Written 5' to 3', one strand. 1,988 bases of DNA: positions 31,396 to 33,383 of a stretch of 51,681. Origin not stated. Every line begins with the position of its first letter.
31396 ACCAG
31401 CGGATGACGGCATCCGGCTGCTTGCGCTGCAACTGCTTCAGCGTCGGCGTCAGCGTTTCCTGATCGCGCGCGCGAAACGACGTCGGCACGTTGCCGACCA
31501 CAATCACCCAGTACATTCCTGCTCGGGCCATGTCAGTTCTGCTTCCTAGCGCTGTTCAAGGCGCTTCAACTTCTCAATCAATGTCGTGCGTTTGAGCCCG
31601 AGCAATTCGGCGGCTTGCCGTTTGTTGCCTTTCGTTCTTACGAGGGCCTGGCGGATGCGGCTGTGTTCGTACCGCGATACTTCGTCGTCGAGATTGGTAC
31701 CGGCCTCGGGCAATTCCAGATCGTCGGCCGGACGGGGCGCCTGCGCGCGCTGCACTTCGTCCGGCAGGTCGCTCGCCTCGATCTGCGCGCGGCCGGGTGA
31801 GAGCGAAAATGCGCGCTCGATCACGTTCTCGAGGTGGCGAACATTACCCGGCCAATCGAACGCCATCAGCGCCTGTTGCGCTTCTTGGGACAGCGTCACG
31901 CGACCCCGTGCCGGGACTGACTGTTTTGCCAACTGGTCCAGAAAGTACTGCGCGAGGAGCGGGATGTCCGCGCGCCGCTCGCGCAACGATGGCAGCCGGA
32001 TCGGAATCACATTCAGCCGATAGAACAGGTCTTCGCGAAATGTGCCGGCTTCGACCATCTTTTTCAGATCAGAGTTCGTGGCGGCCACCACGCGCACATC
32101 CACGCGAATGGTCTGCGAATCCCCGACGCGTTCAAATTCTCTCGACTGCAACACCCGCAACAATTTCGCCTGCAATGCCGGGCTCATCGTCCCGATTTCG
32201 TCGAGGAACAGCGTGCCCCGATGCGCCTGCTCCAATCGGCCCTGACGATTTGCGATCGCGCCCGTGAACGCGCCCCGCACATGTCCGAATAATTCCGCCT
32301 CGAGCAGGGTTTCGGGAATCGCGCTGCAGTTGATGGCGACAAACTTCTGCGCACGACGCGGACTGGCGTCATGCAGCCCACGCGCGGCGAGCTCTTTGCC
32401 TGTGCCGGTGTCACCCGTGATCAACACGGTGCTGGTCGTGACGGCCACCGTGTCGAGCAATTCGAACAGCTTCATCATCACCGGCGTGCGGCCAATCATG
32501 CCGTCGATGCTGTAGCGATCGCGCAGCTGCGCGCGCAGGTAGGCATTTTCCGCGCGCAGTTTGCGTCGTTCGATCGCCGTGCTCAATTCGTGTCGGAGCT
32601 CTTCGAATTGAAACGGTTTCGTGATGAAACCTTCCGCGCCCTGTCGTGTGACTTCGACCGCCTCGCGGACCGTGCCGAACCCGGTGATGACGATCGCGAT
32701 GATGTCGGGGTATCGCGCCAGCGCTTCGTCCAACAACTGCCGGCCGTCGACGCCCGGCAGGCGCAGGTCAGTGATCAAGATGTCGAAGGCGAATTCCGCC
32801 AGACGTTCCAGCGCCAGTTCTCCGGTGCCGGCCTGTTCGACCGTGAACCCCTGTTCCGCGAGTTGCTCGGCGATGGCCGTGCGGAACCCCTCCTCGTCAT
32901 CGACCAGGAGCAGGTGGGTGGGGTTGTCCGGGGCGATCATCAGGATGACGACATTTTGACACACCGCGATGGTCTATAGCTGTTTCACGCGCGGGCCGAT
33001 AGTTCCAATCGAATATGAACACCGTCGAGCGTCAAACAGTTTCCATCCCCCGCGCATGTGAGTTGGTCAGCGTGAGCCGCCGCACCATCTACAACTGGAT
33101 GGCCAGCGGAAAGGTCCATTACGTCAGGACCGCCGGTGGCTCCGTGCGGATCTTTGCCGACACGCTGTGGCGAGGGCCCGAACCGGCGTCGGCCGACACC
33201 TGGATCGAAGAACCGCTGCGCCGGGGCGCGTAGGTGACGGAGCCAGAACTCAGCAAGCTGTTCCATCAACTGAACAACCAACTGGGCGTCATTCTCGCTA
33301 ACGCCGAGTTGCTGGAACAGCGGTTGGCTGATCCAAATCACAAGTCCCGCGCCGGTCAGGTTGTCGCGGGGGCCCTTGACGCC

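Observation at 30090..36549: Compact regulatory island wired like a non-canonical phosphorelay feeding a sigma-54 -> sigma-28-type cascade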

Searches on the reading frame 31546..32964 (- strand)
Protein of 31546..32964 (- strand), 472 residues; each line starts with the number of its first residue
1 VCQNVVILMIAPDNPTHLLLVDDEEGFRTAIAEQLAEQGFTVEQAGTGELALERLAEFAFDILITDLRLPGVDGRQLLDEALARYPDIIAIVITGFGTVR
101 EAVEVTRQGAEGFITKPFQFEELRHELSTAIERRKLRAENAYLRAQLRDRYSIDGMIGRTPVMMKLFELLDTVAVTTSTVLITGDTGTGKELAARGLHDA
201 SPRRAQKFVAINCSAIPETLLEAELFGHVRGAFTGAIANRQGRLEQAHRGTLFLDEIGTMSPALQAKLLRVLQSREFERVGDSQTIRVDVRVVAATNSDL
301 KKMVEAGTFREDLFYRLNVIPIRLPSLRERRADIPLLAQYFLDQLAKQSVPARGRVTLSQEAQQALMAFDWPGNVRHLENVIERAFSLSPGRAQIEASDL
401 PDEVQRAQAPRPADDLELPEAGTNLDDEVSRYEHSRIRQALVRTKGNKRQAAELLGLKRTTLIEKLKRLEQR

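Call 4: search_protein_families(library=pfam, proteins=[window:31546-32964:-], max_evalue=0.01)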
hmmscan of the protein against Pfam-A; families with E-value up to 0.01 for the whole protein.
window:31546-32964:- (472 aa): 15 families
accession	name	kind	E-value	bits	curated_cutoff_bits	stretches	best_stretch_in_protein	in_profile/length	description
PF00158.32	Sigma54_activat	-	2.2e-71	239.4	20.2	1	156-322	1-167/168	Sigma-54 interaction domain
PF25601.1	AAA_lid_14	-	1.3e-24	86.2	27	1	328-411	1-81/87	AAA+ ATPase lid domain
PF00072.30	Response_reg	-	2.1e-23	83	30.2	1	19-127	2-110/111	Response regulator receiver domain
PF14532.12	Sigma54_activ_2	-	1e-22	81.3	25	1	157-327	1-138/138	Sigma-54 interaction domain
PF02954.25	HTH_8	-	2.7e-10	40.2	22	1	433-469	6-42/42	Bacterial regulatory protein, Fis family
PF07728.20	AAA_5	-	2.5e-07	31.2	22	1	180-298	2-123/139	AAA domain (dynein-related subfamily)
PF00004.35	AAA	-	9.4e-05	23.3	21.2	1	180-303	1-114/131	ATPase family associated with various cellular activities (AAA)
PF01078.27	Mg_chelatase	-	0.00017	21.5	20.3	1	179-297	24-157/207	Magnesium chelatase, subunit ChlI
PF07724.20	AAA_2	-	0.00023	21.7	27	1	178-289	4-113/166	AAA domain (Cdc48 subfamily)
PF13191.12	AAA_16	-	0.00027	21.9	32.6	1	157-274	3-122/167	AAA ATPase domain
PF20030.5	bpMoxR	-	0.00035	20.1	27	1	165-297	19-145/205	MoxR domain in the MoxR-vWA-beta-propeller ternary systems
PF13556.12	HTH_30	-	0.0026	18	27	1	440-471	7-38/59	PucR C-terminal helix-turn-helix domain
PF00627.37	UBA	-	0.0035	17.6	22.4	0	432-455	14-37/37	UBA/TS-N domain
PF18024.7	HTH_50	-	0.0052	16.9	27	0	424-468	3-46/50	Helix-turn-helix domain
PF12775.13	AAA_7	-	0.0088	16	25.8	0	163-215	19-71/181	P-loop containing dynein motor region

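Call 13: search_protein_families(library=ncbifam, proteins=[window:31546-32964:-], max_evalue=0.001)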
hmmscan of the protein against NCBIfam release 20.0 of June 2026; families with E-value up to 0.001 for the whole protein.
window:31546-32964:- (472 aa): 110 families (the best 25 are shown)
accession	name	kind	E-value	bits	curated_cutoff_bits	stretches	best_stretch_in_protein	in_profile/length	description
NF008469.0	PRK11361.1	equivalog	3.7e-134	447.9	714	1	17-467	6-452/461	acetoacetate metabolism transcriptional regulator AtoC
TIGR01818.1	ntrC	equivalog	2.9e-124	415.4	558.6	1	19-468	2-462/463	nitrogen regulation protein NR(I)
TIGR02915.1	PEP_resp_reg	equivalog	5.4e-115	384.7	502.6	1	18-470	1-443/445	PEP-CTERM-box response regulator transcription factor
NF051870.1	NAssimRespRegNtrX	equivalog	9.6e-111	370.8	600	1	17-469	3-450/452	nitrogen assimilation response regulator NtrX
TIGR01817.1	nifA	equivalog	3.2e-109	366.1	528.85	1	125-410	167-448/534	nif-specific transcriptional activator NifA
NF011695.0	PRK15115.1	equivalog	2e-107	359.7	763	1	13-469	4-436/445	two-component system response regulator GlrR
NF007689.0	PRK10365.1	equivalog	2e-106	356.4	760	1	17-468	7-441/441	sigma-54-dependent response regulator transcription factor ZraR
NF003451.0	PRK05022.1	equivalog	2e-105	353.4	476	1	135-470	172-509/512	nitric oxide reductase transcriptional regulator NorR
NF041552.1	TF_PrdR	equivalog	7.7e-105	351.4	795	1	122-468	239-575/577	sigma-54 dependent transcriptional regulator PrdR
NF041946.1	LuxO_transreg_Vib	equivalog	3.2e-102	342.7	800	1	34-470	15-461/463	quorum-sensing sigma-54 dependent transcriptional regulator LuxO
NF008176.1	PRK10923.1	equivalog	1.6e-101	340.2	620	1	18-469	6-466/469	nitrogen regulation protein NR(I)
NF038308.1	RNA_repair_RtcR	equivalog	1.6e-97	327.6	650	1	125-463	151-505/530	RNA repair transcriptional activator RtcR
NF050807.1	TransRegFlbDCaul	equivalog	1.1e-96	324.4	750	1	18-470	3-439/454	sigma-54-dependent transcriptional regulator FlbD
TIGR02329.1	propionate_PrpR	equivalog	1.6e-96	324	499.2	1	125-467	190-525/526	propionate catabolism operon regulatory protein PrpR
NF011958.0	PRK15429.1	equivalog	3.7e-91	306.8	830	1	134-469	358-684/692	formate hydrogenlyase transcriptional activator FlhA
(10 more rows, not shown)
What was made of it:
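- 31546..32940 (-): NtrC-family sigma-54 enhancer-binding response regulator (REC-AAA+-HTH_8). Pfam (call 4) and NCBIfam (call 13).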

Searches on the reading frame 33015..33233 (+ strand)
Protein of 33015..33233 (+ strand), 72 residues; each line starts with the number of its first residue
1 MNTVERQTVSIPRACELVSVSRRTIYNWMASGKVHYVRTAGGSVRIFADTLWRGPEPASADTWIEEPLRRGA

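Call 4: search_protein_families(library=pfam, proteins=[window:33015-33233:+], max_evalue=0.01)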
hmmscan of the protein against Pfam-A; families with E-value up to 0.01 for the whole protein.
window:33015-33233:+ (72 aa): 5 families
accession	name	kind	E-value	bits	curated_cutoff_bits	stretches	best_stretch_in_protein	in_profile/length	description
PF12728.13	HTH_17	-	1.2e-07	32.3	27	1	10-49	3-41/51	Helix-turn-helix domain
PF00376.29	MerR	-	0.0017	18.5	28.2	1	14-42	5-34/38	MerR family regulatory protein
PF13384.12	HTH_23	-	0.0019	18.4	24.6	1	9-28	18-37/50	Homeodomain-like domain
PF13551.12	HTH_29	-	0.0071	16.9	28.1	0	9-28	12-32/64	Winged helix-turn helix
PF13518.12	HTH_28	-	0.0089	16.5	25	0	8-29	12-33/52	Helix-turn-helix domain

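Call 13: search_protein_families(library=ncbifam, proteins=[window:33015-33233:+], max_evalue=0.001)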
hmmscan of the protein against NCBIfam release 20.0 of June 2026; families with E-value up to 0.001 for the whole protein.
window:33015-33233:+ (72 aa): 2 families
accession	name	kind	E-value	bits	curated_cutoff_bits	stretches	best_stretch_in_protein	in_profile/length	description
TIGR01764.1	excise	domain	8e-08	32.5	28.8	1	13-50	6-42/49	excisionase family DNA-binding protein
NF033787.1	HTH_BldC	subfamily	1.8e-05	24.5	77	1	17-45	11-39/49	BldC family transcriptional regulator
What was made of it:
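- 33015..33233 (+): 72-aa HTH_17 / excisionase-type winged-helix DNA-binding protein. BldC model 24.5 bits against 77, so not a member (calls 4, 13).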
